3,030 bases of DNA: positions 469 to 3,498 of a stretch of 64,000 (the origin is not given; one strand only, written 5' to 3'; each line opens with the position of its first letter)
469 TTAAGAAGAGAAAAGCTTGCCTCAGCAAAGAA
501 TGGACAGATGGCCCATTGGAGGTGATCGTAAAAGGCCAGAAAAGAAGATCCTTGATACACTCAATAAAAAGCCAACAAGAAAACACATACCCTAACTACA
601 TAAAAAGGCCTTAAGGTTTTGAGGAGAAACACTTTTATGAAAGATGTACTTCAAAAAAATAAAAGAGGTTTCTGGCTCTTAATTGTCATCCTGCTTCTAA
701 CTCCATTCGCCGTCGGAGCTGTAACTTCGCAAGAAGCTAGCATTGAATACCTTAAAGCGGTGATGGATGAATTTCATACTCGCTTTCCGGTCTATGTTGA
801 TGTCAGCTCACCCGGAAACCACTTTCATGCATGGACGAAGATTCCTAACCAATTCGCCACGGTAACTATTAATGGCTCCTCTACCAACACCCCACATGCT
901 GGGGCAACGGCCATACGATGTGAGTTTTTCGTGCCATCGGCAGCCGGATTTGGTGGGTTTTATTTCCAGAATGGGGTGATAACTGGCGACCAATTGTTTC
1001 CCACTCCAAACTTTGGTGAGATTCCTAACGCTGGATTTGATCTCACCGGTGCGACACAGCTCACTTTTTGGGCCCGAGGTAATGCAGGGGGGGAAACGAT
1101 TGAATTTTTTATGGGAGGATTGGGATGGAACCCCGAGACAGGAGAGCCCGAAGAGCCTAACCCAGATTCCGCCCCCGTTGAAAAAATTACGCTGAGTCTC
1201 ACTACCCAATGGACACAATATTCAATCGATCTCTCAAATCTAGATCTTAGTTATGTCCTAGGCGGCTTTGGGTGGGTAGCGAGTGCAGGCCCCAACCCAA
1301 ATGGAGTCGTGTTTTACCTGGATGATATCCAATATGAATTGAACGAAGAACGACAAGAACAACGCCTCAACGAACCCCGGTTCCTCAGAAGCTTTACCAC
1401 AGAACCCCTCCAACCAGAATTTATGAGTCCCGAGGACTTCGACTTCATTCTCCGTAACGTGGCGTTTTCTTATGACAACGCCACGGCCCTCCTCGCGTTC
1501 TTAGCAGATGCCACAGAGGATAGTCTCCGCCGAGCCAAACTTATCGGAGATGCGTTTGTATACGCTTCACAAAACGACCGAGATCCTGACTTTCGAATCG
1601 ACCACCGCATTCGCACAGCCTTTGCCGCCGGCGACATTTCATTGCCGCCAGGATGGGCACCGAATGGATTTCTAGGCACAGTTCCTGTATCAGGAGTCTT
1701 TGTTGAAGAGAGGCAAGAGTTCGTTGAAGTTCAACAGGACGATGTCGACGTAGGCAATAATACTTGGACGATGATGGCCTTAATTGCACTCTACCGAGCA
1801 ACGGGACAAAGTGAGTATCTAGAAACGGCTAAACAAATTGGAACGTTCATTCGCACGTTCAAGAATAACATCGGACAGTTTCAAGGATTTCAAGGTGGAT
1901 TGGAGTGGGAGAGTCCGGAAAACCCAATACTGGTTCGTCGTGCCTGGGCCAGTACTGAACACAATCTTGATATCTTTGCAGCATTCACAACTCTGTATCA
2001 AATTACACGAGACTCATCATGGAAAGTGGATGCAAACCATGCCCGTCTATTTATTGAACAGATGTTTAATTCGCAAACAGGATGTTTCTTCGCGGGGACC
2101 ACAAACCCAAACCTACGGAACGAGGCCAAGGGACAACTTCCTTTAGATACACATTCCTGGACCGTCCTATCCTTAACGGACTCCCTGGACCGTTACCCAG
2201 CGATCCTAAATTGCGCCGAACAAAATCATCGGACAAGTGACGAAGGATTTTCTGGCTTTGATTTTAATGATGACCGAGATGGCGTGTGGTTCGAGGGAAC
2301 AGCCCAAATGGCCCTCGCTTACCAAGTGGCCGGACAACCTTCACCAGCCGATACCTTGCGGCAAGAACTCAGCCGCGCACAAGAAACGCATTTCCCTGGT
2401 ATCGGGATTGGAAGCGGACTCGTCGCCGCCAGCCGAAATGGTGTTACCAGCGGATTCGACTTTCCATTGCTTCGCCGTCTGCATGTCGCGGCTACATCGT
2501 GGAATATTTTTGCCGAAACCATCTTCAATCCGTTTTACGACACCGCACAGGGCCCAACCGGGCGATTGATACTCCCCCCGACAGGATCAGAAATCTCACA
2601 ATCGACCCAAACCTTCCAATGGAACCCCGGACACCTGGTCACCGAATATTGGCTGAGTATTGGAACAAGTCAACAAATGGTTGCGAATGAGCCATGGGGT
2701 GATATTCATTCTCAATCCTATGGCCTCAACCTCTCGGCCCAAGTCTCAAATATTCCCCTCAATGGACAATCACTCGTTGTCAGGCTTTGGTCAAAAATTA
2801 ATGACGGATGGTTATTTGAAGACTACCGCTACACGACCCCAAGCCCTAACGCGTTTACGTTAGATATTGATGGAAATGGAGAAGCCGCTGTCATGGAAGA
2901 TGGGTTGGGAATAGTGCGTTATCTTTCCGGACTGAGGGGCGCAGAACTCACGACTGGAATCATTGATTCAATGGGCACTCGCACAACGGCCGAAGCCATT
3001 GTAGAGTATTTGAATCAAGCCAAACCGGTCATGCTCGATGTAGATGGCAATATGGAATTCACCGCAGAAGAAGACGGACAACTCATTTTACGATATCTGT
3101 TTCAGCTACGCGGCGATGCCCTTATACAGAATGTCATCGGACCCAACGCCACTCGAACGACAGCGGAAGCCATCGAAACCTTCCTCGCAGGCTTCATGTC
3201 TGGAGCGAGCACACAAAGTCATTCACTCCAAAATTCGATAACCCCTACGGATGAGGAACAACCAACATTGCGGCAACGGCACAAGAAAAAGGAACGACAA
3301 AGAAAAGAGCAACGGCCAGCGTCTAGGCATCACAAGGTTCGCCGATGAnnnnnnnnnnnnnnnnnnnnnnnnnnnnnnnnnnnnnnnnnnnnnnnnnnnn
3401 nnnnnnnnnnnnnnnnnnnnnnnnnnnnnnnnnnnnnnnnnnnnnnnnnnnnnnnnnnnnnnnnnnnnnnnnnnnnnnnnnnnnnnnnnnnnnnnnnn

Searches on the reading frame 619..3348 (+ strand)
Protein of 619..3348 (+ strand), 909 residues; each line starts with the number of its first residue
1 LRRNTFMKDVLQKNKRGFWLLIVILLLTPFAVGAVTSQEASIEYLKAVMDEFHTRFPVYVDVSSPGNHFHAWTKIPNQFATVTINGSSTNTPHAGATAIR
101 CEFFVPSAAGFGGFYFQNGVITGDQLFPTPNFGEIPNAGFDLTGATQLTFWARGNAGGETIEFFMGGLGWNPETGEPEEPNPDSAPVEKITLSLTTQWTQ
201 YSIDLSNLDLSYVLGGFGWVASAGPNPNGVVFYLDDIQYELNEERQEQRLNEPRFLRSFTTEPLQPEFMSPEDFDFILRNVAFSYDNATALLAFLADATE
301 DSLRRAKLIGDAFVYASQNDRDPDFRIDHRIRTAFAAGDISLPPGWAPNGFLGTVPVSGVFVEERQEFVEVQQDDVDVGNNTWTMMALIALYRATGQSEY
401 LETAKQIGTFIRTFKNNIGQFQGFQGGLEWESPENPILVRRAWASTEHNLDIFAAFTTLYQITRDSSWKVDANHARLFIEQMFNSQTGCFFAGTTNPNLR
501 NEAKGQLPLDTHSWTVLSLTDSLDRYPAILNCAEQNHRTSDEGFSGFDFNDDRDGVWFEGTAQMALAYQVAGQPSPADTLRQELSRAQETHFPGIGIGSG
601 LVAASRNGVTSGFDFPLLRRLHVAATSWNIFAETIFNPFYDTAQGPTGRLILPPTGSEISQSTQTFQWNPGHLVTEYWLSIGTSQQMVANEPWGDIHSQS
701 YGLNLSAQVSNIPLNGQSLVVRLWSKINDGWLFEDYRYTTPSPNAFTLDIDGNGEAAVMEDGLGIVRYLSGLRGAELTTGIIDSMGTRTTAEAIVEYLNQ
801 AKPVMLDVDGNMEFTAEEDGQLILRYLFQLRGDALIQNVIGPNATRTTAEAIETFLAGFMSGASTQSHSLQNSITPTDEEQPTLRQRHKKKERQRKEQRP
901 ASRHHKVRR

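Call 7: search_protein_families(library=pfam, proteins=[window:619-3348:+], max_evalue=0.001)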
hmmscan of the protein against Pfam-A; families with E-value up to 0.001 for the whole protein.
window:619-3348:+ (909 aa): 1 family
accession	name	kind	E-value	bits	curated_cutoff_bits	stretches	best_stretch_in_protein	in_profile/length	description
PF07944.18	Beta-AFase-like_GH127_cat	-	0.00036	20.1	24.9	0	301-422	57-168/376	Beta-L-arabinofuranosidase, GH127 catalytic domain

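Call 33: find_encoding_contigs(protein=window:619-3348:+, flank=10000, max_places=2)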
Protein window:619-3348:+ (909 aa): no gene with exactly this product is on record in the collection.
